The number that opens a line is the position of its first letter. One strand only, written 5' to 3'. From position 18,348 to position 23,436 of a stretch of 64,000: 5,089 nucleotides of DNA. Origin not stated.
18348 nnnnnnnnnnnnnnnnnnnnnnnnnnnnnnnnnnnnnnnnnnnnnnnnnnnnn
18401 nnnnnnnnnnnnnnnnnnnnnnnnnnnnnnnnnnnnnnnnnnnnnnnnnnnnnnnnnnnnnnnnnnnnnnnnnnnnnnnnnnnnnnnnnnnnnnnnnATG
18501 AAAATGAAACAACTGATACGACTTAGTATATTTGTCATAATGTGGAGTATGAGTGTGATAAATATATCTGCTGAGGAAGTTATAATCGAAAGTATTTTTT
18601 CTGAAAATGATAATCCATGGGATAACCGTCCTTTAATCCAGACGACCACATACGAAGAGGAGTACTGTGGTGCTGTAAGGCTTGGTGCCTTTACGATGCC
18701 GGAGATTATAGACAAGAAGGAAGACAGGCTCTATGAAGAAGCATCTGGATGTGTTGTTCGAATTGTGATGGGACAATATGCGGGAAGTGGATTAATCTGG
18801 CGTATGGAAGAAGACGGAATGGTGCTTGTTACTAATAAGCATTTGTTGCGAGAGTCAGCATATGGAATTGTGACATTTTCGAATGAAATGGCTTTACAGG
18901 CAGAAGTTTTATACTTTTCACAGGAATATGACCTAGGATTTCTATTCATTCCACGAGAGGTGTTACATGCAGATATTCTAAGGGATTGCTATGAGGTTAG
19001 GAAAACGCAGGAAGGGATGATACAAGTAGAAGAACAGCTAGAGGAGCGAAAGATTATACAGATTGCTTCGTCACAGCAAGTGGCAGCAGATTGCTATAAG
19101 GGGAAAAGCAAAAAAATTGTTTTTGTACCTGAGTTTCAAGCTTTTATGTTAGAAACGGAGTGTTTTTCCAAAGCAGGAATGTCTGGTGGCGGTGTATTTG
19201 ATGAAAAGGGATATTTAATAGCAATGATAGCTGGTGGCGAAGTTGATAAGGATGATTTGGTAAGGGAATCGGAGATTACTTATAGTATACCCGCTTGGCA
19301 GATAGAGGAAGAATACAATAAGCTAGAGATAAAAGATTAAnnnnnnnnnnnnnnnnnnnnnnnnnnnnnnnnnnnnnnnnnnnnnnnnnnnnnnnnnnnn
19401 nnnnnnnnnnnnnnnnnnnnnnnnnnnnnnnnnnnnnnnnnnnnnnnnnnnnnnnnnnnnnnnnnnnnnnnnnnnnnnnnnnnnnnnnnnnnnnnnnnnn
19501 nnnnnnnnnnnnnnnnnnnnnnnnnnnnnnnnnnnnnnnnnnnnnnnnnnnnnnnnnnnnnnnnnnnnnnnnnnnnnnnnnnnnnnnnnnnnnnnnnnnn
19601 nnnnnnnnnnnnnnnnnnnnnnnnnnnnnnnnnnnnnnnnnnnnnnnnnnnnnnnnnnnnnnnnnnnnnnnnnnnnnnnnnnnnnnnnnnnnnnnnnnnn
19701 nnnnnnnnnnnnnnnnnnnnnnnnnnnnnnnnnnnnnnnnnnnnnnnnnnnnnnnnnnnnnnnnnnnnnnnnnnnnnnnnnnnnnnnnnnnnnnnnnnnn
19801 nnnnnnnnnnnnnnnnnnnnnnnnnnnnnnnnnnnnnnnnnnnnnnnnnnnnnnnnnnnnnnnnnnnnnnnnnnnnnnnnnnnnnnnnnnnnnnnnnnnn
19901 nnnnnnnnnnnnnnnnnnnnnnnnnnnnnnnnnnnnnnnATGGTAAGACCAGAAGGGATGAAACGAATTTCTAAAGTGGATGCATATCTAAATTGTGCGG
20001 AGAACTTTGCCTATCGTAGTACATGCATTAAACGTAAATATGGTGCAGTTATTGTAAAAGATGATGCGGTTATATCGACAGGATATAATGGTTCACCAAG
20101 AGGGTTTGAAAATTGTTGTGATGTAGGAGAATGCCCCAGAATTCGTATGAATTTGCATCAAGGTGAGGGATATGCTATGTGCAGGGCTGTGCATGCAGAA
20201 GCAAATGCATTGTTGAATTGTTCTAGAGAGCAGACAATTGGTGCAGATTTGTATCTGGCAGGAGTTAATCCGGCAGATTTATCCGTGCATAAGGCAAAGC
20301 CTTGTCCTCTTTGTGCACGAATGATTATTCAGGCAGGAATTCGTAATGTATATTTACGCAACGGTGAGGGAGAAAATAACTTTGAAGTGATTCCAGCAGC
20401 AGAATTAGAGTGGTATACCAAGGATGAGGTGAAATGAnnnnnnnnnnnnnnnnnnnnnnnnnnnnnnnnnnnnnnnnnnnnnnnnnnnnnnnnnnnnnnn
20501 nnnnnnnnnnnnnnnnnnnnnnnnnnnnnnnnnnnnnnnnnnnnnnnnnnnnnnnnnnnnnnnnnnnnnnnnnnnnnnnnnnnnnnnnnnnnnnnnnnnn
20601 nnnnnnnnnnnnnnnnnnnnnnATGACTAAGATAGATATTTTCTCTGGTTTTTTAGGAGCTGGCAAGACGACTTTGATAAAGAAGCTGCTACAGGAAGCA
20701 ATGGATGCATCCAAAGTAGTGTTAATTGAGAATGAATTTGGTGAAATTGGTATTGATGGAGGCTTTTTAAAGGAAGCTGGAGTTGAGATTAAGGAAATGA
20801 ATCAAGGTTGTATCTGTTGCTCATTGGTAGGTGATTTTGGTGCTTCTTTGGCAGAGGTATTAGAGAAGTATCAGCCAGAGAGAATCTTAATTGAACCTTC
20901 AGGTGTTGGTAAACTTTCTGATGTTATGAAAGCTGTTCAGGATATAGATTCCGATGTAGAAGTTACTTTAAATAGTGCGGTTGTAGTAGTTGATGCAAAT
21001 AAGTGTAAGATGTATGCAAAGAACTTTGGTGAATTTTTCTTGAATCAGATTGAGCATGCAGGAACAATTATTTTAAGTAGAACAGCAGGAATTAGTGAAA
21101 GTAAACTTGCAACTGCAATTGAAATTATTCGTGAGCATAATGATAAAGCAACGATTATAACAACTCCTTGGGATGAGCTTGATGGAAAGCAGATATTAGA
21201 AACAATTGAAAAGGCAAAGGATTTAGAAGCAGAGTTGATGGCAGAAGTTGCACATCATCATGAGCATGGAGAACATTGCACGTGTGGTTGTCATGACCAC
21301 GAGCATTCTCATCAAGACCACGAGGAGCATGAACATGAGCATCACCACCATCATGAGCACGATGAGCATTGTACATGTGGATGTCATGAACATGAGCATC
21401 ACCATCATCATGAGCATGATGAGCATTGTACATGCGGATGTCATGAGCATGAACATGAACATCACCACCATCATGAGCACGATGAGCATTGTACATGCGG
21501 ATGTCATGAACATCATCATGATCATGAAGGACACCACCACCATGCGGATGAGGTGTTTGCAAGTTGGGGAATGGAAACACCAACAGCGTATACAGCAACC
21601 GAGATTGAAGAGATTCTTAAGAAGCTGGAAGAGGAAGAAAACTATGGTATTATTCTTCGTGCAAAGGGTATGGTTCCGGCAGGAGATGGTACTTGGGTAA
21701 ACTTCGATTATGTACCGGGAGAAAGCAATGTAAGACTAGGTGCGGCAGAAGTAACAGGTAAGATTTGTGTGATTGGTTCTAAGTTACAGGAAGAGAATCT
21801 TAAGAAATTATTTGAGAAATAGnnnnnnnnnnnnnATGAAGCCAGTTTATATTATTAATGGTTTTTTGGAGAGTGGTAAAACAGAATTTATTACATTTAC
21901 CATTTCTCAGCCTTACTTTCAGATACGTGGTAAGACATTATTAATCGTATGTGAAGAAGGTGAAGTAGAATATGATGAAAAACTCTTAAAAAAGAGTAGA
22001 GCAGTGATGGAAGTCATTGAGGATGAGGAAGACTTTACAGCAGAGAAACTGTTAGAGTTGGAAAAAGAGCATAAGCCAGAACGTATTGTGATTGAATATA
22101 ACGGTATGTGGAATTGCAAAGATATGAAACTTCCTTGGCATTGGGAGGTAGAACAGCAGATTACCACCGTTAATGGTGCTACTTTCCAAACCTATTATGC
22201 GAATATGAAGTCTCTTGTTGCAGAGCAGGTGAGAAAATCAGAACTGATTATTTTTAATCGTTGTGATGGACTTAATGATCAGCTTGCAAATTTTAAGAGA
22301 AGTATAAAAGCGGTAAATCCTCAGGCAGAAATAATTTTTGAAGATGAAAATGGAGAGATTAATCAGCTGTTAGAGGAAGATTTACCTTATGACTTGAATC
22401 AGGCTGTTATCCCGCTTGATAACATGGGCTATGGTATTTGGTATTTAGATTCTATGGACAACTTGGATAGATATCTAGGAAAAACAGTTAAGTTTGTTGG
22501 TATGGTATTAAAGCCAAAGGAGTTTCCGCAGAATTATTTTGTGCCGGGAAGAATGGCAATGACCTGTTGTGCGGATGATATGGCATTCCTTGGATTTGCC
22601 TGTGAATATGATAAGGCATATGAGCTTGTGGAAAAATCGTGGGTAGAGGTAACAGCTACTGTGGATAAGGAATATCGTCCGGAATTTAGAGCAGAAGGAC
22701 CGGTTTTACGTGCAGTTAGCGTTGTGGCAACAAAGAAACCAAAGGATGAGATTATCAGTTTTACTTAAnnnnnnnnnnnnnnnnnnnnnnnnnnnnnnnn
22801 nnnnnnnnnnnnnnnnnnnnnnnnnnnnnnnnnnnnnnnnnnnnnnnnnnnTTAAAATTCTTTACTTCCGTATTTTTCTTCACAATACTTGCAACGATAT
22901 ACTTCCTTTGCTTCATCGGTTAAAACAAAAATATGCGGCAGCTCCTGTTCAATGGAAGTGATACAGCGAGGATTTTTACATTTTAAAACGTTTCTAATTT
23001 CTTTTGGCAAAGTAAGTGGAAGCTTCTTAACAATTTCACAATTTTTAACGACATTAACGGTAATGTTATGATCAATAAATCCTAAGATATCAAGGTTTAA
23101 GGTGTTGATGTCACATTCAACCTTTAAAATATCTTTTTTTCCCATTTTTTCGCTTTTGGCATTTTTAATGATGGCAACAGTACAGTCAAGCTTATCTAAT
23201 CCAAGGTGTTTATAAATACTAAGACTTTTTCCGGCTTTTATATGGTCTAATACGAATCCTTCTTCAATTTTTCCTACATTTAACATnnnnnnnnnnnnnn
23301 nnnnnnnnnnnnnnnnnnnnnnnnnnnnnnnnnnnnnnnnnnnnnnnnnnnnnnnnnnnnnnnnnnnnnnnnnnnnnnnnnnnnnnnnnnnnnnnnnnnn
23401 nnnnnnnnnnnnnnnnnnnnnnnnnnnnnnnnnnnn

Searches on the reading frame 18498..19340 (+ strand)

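Call 47: search_protein_families(library=pfam, proteins=[window:18498-19340:+])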
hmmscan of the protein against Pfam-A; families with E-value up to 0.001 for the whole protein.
window:18498-19340:+ (280 aa): 1 family
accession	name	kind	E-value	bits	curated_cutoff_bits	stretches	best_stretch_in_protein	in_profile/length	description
PF13365.12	Trypsin_2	-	8.3e-09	36.8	27.6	1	96-243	1-144/144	Trypsin-like peptidase domain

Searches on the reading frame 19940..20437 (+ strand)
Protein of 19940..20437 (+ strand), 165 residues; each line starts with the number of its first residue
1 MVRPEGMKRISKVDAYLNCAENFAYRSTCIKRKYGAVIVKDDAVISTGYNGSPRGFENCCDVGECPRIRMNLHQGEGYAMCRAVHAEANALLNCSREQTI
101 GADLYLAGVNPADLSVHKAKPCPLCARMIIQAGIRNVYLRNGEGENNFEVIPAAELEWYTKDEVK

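Call 8: search_protein_families(library=pfam, proteins=[window:19940-20437:+])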
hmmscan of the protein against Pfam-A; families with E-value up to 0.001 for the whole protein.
window:19940-20437:+ (165 aa): 2 families
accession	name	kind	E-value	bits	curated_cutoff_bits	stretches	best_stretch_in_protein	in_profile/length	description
PF00383.29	dCMP_cyt_deam_1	-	2.1e-17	63.3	25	1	13-139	4-100/102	Cytidine and deoxycytidylate deaminase zinc-binding region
PF14437.12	MafB19-deam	-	1.7e-08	34.9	27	1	19-139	10-99/142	MafB19-like deaminase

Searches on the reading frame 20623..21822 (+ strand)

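Call 8: search_protein_families(library=pfam, proteins=[window:20623-21822:+])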
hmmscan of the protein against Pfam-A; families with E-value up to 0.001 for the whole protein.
window:20623-21822:+ (399 aa): 2 families
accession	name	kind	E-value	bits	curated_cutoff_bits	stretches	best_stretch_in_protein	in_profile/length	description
PF02492.25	cobW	-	5.5e-38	130.8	20.7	1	6-179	4-179/180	CobW/HypB/UreG, nucleotide-binding domain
PF07683.19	CobW_C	-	0.00013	22.2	22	1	313-398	2-91/94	Cobalamin synthesis protein cobW C-terminal domain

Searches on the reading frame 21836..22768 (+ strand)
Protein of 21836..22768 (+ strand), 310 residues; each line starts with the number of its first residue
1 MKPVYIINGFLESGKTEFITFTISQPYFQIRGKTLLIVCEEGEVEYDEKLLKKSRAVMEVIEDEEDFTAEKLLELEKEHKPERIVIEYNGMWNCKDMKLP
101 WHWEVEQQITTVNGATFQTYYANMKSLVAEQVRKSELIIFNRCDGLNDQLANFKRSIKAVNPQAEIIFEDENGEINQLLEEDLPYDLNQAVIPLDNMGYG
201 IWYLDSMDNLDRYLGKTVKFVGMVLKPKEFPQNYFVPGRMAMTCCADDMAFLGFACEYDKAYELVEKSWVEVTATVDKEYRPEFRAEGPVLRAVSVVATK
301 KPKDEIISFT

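Call 8: search_protein_families(library=pfam, proteins=[window:21836-22768:+])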
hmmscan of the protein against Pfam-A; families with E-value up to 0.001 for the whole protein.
window:21836-22768:+ (310 aa): 2 families
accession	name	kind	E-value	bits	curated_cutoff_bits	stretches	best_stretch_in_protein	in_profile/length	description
PF21537.2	DUF1980_C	-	4.3e-24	85.2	25.9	1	180-305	12-137/141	DUF1980 C-terminal domain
PF02492.25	cobW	-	6.7e-15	55.6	20.7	1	3-167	1-179/180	CobW/HypB/UreG, nucleotide-binding domain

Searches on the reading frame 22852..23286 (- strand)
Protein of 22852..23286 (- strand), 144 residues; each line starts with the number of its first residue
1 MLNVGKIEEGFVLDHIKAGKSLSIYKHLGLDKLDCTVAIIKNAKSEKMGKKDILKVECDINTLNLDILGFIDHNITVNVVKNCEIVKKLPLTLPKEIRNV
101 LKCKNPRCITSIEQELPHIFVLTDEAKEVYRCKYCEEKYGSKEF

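Call 8: search_protein_families(library=pfam, proteins=[window:22852-23286:-])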
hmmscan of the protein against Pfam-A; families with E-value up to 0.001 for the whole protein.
window:22852-23286:- (144 aa): 2 families
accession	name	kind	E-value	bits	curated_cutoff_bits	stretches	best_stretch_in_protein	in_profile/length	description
PF01948.23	PyrI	-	1.8e-29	102.3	25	1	2-90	1-91/93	Aspartate carbamoyltransferase regulatory chain, allosteric domain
PF02748.20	PyrI_C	-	2.2e-15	56.7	23.4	1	96-142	1-46/48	Aspartate carbamoyltransferase regulatory chain, metal binding domain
